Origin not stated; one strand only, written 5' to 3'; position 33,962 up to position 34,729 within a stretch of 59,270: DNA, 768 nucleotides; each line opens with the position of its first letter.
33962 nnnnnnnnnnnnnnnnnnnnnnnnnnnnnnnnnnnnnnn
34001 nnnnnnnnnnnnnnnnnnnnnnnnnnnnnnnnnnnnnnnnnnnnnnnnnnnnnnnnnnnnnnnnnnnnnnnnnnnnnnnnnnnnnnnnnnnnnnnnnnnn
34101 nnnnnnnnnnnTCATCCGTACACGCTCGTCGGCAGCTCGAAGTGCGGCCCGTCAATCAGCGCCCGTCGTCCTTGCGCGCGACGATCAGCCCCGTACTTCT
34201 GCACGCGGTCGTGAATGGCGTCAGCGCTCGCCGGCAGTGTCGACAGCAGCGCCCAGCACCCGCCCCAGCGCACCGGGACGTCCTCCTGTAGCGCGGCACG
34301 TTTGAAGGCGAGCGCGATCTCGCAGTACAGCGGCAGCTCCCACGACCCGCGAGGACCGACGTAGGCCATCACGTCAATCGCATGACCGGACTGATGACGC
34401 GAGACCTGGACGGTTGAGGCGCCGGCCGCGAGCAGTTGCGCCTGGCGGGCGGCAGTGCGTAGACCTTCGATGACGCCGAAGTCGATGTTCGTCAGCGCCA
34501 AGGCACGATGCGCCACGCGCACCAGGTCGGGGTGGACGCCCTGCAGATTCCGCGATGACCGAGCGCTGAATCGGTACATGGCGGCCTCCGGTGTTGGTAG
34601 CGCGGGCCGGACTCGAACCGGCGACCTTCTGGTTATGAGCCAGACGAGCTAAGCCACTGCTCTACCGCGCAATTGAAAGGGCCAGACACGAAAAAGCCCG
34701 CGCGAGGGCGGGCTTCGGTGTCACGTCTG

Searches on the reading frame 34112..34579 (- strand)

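Call 76: search_protein_families(library=pfam, proteins=[window:34112-34579:-], max_evalue=0.001)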
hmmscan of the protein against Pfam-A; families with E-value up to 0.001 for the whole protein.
window:34112-34579:- (155 aa): 1 family
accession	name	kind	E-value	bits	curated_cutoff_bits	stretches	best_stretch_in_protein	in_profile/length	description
PF13539.11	Peptidase_M15_4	-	3.7e-05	24.6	25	1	58-109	5-59/70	D-alanyl-D-alanine carboxypeptidase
